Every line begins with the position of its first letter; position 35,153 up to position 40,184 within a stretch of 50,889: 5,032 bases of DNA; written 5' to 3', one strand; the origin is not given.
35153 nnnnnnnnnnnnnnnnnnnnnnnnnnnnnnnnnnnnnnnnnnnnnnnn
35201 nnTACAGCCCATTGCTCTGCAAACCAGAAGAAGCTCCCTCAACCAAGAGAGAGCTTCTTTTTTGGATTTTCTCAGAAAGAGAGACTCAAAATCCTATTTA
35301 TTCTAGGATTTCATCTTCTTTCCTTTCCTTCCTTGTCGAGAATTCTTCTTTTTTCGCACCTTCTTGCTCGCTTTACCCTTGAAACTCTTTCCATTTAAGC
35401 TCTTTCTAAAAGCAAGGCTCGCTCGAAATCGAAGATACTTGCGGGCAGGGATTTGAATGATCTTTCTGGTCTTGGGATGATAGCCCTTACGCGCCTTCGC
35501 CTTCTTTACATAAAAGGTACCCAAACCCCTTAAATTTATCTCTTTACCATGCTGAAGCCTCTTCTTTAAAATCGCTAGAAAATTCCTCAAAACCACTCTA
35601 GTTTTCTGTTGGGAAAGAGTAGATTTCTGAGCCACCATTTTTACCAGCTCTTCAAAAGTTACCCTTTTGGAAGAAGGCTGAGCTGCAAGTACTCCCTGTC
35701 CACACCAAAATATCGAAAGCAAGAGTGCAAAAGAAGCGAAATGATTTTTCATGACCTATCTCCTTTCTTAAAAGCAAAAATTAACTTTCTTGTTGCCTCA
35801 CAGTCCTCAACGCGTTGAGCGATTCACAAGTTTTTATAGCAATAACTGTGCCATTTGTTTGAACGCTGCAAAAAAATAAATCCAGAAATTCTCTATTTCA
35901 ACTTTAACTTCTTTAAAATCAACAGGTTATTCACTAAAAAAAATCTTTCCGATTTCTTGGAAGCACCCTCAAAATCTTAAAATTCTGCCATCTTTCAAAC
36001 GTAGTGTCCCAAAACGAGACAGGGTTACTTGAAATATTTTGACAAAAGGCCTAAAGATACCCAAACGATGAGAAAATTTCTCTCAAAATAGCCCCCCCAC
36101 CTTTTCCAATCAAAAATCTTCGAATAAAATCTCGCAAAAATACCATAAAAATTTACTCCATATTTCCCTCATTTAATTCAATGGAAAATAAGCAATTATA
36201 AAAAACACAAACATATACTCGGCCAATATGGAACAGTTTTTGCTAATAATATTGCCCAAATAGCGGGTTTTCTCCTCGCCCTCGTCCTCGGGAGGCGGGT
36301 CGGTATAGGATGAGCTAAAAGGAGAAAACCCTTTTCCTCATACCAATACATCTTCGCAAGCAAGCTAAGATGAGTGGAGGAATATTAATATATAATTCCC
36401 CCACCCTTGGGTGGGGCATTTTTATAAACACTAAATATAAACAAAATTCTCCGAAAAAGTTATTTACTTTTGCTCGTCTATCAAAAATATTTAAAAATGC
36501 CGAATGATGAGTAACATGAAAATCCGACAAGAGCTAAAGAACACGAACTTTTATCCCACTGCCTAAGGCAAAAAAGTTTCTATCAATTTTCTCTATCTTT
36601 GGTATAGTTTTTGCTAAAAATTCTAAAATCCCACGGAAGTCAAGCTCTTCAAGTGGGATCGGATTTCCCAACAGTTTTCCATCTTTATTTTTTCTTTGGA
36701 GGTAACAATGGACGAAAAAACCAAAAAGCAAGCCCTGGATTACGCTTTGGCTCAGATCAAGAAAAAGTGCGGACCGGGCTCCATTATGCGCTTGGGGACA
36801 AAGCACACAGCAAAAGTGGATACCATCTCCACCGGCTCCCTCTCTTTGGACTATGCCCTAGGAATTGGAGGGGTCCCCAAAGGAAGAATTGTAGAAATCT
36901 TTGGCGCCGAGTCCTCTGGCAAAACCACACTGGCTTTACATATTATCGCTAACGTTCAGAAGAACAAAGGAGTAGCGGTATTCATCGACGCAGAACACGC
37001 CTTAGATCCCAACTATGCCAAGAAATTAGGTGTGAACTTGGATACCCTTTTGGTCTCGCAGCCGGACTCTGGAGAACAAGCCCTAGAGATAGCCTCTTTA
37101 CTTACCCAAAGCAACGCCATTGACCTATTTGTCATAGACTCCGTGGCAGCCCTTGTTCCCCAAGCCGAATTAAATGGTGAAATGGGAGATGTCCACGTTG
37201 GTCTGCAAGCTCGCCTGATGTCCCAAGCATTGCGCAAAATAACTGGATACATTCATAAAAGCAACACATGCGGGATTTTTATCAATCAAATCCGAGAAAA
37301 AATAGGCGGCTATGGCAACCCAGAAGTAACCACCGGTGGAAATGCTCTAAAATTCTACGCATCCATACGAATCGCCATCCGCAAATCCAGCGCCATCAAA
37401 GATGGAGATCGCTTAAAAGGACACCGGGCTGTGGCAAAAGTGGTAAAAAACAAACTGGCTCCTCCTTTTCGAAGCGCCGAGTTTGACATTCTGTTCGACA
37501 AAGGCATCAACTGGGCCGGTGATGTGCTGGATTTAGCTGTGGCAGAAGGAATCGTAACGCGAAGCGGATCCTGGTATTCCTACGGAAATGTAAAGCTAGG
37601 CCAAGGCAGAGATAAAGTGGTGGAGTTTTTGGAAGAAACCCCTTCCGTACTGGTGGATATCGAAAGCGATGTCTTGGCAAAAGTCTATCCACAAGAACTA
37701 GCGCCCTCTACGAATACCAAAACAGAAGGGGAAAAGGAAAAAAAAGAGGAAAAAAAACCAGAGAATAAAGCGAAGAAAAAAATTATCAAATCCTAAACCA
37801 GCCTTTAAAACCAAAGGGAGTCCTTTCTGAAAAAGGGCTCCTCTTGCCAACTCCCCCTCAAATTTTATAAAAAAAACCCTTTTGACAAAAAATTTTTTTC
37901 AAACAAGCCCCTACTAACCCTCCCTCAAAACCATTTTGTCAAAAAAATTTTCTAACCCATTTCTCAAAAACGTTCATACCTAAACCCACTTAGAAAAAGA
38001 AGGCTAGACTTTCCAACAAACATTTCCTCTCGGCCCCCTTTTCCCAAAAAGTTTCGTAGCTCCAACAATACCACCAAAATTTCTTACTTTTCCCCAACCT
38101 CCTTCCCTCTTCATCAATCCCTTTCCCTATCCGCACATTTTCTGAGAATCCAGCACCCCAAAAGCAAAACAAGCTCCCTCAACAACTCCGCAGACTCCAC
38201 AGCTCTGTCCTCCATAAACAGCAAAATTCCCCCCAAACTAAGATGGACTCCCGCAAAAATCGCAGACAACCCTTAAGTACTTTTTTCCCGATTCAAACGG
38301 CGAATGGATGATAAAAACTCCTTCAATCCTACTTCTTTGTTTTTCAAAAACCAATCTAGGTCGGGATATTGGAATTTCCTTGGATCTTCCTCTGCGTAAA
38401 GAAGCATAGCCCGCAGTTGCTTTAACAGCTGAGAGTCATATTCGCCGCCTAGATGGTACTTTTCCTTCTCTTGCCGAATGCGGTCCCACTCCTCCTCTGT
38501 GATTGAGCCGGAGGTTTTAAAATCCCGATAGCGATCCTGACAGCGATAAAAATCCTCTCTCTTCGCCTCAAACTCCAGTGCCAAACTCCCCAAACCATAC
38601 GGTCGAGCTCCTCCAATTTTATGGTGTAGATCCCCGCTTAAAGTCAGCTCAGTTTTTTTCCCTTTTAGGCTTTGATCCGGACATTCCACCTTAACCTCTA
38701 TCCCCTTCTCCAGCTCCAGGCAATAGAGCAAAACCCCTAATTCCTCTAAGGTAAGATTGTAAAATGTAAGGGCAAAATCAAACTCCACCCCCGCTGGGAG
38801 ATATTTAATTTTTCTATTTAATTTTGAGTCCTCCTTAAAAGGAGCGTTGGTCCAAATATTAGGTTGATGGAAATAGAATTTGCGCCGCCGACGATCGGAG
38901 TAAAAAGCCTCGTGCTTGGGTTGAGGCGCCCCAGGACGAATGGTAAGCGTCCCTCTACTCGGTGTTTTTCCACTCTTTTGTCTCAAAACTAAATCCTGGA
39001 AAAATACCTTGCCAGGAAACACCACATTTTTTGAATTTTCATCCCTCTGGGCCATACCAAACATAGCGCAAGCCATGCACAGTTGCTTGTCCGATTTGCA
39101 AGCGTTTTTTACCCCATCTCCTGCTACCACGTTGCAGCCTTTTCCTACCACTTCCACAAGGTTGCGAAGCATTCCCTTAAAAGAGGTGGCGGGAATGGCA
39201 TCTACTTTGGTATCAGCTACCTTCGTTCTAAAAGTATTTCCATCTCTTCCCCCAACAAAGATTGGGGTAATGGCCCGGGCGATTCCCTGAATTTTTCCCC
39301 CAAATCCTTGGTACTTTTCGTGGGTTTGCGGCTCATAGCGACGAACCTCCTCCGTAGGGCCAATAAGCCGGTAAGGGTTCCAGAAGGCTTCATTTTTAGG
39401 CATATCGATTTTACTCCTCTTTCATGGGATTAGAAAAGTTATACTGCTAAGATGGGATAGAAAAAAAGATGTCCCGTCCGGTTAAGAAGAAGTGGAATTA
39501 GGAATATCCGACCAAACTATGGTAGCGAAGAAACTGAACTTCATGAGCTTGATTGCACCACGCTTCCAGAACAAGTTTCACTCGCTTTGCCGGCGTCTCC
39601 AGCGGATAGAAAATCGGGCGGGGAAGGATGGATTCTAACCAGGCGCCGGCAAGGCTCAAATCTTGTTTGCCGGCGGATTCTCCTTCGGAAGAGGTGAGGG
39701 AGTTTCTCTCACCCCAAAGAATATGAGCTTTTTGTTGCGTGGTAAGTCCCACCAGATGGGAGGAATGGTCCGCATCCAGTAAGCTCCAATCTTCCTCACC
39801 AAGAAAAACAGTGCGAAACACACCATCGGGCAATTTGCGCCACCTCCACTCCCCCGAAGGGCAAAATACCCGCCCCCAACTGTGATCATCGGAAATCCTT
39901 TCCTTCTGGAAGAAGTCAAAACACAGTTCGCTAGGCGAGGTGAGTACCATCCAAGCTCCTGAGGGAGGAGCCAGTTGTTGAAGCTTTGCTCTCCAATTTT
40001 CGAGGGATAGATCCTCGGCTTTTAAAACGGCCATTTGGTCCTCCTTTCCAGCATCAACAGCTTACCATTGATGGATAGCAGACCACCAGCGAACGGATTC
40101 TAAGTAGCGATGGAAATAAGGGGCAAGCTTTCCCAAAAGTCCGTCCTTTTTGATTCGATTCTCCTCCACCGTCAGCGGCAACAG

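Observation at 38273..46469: Array-less, adaptation-less type III-D-like CRISPR-Cas effector operon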

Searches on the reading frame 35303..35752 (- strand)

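Call 8: search_protein_families(library=pfam, proteins=[window:35303-35752:-], max_evalue=0.001)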
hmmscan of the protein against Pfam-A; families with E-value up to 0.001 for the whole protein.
window:35303-35752:- (149 aa): 3 families
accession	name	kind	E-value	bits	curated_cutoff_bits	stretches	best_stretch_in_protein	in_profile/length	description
PF00216.26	Bac_DNA_binding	-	7e-23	81.1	22.4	1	34-120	4-90/90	Bacterial DNA-binding protein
PF18291.6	HU-HIG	-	4.7e-11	43.3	26.2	1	27-125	28-124/125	HU domain fused to wHTH, Ig, or Glycine-rich motif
PF18175.6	HU-CCDC81_bac_2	-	4.4e-06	26.9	35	1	36-84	3-51/70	CCDC81-like prokaryotic HU domain 2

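Call 14: search_protein_families(library=padloc, proteins=[window:35303-35752:-], max_evalue=0.1)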
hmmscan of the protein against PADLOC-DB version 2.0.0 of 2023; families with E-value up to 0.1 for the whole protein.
window:35303-35752:- (149 aa): 1 family
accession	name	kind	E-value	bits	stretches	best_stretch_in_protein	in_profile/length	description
PDLC02927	IHF-VHL_X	-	1.8e-05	22.3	1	39-143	183-267/305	-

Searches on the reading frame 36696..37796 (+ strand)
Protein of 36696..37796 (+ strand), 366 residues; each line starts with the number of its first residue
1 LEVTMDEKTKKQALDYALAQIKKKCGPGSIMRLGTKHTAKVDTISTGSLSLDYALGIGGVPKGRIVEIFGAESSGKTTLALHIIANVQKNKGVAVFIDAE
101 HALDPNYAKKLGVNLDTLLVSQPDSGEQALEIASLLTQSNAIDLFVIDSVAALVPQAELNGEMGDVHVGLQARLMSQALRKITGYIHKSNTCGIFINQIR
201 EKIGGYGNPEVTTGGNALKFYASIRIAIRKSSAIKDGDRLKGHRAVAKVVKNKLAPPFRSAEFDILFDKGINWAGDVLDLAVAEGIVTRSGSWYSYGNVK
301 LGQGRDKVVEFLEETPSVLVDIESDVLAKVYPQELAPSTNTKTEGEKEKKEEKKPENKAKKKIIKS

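Call 8: search_protein_families(library=pfam, proteins=[window:36696-37796:+], max_evalue=0.001)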
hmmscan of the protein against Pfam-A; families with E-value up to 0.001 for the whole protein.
window:36696-37796:+ (366 aa): 6 families
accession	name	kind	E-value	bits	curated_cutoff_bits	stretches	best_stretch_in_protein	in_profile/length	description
PF00154.27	RecA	-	3.8e-127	423.6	27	1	12-272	1-262/262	recA bacterial DNA recombination protein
PF21096.2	RecA_C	-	2e-21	76.3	27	1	275-329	1-55/57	RecA C-terminal domain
PF08423.17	Rad51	-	6.2e-10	39.2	22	1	41-232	5-213/244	Rad51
PF06745.19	ATPase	-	4.9e-07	29.8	26.6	1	45-118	2-77/231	KaiC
PF01637.24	ATPase_2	-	0.00053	20.3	33.2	1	64-111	21-68/225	ATPase domain predominantly from Archaea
PF13479.12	AAA_24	-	0.00094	19.5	27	0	66-155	5-78/195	AAA domain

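Call 42: find_homologous_proteins(query=P0081, max_evalue=1e-50)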
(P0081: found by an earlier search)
Query P0081 (362 aa): 8000 proteins with E <= 1e-50 among 8000 candidates; the best 120 are listed.
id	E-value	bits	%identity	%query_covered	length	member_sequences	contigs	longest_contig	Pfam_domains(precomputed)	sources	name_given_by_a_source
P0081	7.9e-232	787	100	100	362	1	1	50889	PF06745.20,PF08423.18,PF00154.28,PF21096.3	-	-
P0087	8.6e-180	616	80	94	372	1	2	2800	PF06745.20,PF08423.18,PF00154.28,PF21096.3,PF27531.1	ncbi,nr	ncbi:MAG: recombinase RecA [Planctomycetota bacterium]|nr:MAG: recombinase RecA [Planctomycetota bac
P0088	5.4e-150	518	69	91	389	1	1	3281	PF06745.20,PF08423.18,PF00154.28,PF21096.3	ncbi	-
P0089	1.7e-145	503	67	94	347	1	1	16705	PF06745.20,PF08423.18,PF00154.28,PF21096.3,PF27531.1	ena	-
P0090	2.2e-144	499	67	92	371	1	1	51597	PF06745.20,PF08423.18,PF00154.28,PF21096.3,PF01637.25,PF27531.1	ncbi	-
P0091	2.3e-142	493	68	90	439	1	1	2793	PF06745.20,PF08423.18,PF00154.28,PF21096.3,PF27531.1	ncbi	-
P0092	2.9e-142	492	64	98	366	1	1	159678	PF06745.20,PF08423.18,PF00154.28,PF21096.3,PF01637.25,PF27531.1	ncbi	-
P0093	5.2e-142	491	68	89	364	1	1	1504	PF06745.20,PF08423.18,PF00154.28,PF21096.3,PF27531.1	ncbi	-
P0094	8.7e-142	491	69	89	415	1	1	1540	PF06745.20,PF08423.18,PF00154.28,PF21096.3,PF01637.25,PF27531.1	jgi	-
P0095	9.7e-142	491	67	91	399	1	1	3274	PF06745.20,PF08423.18,PF00154.28,PF21096.3,PF27531.1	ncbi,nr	ncbi:recombinase RecA [bacterium AH-315-F18]|nr:recombinase RecA [bacterium AH-315-F18]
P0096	1.1e-141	490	65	94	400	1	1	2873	PF06745.20,PF08423.18,PF00154.28,PF21096.3,PF27531.1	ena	-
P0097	2.1e-141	489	69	88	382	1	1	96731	PF06745.20,PF08423.18,PF00154.28,PF21096.3,PF01637.25,PF27531.1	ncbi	-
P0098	2.1e-141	489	70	90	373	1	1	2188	PF06745.20,PF08423.18,PF00154.28,PF21096.3,PF01637.25,PF27531.1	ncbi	ncbi:MAG: recombinase RecA [Planctomycetota bacterium]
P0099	3.1e-141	489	63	94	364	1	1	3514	PF06745.20,PF08423.18,PF00154.28,PF21096.3,PF01637.25,PF27531.1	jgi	jgi:recombination protein RecA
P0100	3.3e-141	489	69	89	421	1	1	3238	PF06745.20,PF08423.18,PF00154.28,PF21096.3,PF27531.1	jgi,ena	-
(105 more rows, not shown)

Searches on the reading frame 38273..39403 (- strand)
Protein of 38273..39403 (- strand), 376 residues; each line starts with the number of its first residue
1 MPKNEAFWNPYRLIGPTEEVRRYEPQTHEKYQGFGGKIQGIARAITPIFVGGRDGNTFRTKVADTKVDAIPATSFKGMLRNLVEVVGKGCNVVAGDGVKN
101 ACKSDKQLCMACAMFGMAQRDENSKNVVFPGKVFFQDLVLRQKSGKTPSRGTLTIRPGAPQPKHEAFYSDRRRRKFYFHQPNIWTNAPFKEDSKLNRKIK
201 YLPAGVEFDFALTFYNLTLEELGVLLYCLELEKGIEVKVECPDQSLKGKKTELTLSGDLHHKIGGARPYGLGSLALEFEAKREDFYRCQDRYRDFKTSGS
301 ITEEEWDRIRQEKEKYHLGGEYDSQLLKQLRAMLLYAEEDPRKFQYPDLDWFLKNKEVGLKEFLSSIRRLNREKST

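Call 3: search_protein_families(library=ncbifam, proteins=[window:38273-39403:-], max_evalue=0.01)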
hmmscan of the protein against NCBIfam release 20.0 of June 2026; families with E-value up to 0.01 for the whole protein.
window:38273-39403:- (376 aa): 6 families
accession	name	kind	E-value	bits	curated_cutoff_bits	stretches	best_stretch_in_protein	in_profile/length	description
TIGR03986.1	TIGR03986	equivalog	7.6e-39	134.6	161.35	2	100-315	331-542/568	TIGR03986 family type III CRISPR-associated RAMP protein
NF041225.1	Cas_III-E_gRAMP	equivalog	3.2e-12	44.7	700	1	174-238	1451-1523/1636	type III-E CRISPR-associated gRAMP effector Cas7-11e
TIGR02582.1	cas7_TM1809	equivalog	1.5e-08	34.9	90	1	49-146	26-116/203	type III-A CRISPR-associated RAMP protein Csm3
NF049957.1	Cas_III-I_gRAMP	exception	1.4e-07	29.8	800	1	181-239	951-1009/1076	type III-I CRISPR-associated gRAMP effector Cas7-11i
TIGR01894.1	cas_TM1795_cmr1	hypoth_equivalog_domain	0.00074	19.7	28.65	1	43-120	2-70/167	type III-B CRISPR module RAMP protein Cmr1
TIGR02581.1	cas_cyan_RAMP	equivalog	0.0037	17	108.05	0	68-109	41-85/216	type III CRISPR-associated RAMP protein Csx7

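Call 4: search_protein_families(library=pfam, proteins=[window:38273-39403:-], max_evalue=0.01)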
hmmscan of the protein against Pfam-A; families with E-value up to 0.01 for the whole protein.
window:38273-39403:- (376 aa): 1 family
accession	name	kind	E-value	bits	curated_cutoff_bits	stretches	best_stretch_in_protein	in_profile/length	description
PF03787.20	RAMPs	-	7.9e-13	49.8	22.1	1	43-274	3-188/189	RAMP superfamily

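Call 9: search_protein_families(library=padloc, proteins=[window:38273-39403:-], max_evalue=0.01)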
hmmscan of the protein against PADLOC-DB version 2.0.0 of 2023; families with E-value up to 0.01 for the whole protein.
window:38273-39403:- (376 aa): 18 families
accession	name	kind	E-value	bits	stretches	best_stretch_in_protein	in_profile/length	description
PDLC01407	Csm3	-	9.2e-42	141.9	2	94-306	264-455/519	"CAS-III-A,CAS-III-D; effector_G7"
PDLC01013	Csm3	-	2.4e-39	133.8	2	99-317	346-564/650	Csm3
PDLC02109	Cas7_IIId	-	5.6e-26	89.7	3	173-289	366-448/544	-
PDLC02114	Cas7_IIId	-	3.1e-23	80.4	2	167-330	354-492/546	-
PDLC01220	gRAMP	-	6.4e-16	55.1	1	173-238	1326-1394/1494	CAS-III-E; effector_UNK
PDLC02116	Cas7_IIId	-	1.1e-15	55.6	2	96-238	333-479/617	-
PDLC02108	Cas7_IIId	-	2e-15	55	2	174-358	357-495/540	-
PDLC01016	Csm3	-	3.6e-14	51.6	1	43-274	4-188/189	Csm3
PDLC01442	Csm3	-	8.6e-13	46.6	1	51-231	32-161/208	"CAS-III-A,CAS-III-D; effector_G7"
PDLC01613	Csm3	-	7.8e-12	44.4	1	43-274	3-176/177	"CAS-III-A,CAS-III-D; effector_G7"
PDLC01339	Csm3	-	3e-09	36.1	1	45-220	2-145/163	"CAS-III-A,CAS-III-D; effector_G7"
PDLC01014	Csm3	-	3.9e-09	34.9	1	49-146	26-116/203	CRISPR type III-A/MTUBE-associated RAMP protein Csm3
PDLC01017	Csm3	-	2.7e-08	31.9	1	70-142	50-123/257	Csm3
PDLC01015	Csm3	-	6.1e-08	32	1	46-216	3-141/178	Csm3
PDLC01297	Csm3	-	1.2e-06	26.5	1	49-146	25-103/198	"CAS-III-A,CAS-III-D; effector_G7"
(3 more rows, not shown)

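Call 29: search_solved_structures(query=window:38273-39403:-, max_evalue=0.01)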
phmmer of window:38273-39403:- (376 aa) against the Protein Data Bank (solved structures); distinct sequences matched with E-value up to 0.01: 8.
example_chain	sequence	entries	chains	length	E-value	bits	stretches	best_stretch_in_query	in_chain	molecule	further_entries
9wxh_D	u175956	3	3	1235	1.5e-08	37.4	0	69-117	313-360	TIGR03986 family CRISPR-associated RAMP protein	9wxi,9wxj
8d9f_B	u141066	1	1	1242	6e-06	28.8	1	69-236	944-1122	RAMP superfamily protein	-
7yn9_A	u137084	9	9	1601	0.00013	24.5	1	174-239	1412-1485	CRISPR-associated RAMP family protein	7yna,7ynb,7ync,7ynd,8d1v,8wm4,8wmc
8gs2_A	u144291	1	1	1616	0.00013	24.4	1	174-239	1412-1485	CRISPR-associated RAMP family protein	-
8eex_A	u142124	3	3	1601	0.00013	24.4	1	174-239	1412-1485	Cas7-11 | CRISPR-associated RAMP family protein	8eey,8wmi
7wah_A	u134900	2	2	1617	0.00014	24.3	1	174-239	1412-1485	CRISPR-associated RAMP family protein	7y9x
7y9y_A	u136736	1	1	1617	0.00014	24.3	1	174-239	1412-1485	CRISPR-associated RAMP family protein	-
8s9t_E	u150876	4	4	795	0.0025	20.2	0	255-296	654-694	TIGR03986 family CRISPR-associated RAMP protein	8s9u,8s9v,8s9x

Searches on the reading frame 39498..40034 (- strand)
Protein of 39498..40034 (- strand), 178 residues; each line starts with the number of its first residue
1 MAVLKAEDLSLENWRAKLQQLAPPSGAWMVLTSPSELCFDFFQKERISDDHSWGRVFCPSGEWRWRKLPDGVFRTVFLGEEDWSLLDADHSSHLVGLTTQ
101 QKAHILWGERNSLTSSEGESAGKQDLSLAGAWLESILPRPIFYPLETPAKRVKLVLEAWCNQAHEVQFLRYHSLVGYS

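Call 3: search_protein_families(library=ncbifam, proteins=[window:39498-40034:-], max_evalue=0.01)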
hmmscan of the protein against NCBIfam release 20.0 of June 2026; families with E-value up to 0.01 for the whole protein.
window:39498-40034:- (178 aa): 1 family
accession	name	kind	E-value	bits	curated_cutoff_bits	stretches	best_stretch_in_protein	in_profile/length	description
TIGR03984.2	TIGR03984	equivalog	1e-09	38.3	35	1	32-157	18-146/170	type III-D CRISPR-associated protein Csx19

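Call 4: search_protein_families(library=pfam, proteins=[window:39498-40034:-], max_evalue=0.01)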
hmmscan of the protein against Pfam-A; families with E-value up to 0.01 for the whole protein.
window:39498-40034:- (178 aa): 0 families

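Call 9: search_protein_families(library=padloc, proteins=[window:39498-40034:-], max_evalue=0.01)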
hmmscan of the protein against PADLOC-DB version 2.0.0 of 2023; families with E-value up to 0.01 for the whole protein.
window:39498-40034:- (178 aa): 1 family
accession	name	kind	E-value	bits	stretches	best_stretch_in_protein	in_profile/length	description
PDLC01034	Csx19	-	0.00013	20.2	1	9-171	11-137/148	core gene (cas11)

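Call 30: search_solved_structures(query=window:39498-40034:-, max_evalue=1)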
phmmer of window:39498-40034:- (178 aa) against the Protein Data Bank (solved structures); distinct sequences matched with E-value up to 1: 1.
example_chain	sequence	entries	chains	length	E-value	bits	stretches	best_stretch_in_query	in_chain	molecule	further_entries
9pzm_H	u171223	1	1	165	0.87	12.6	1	77-120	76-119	AUGMIN subunit 8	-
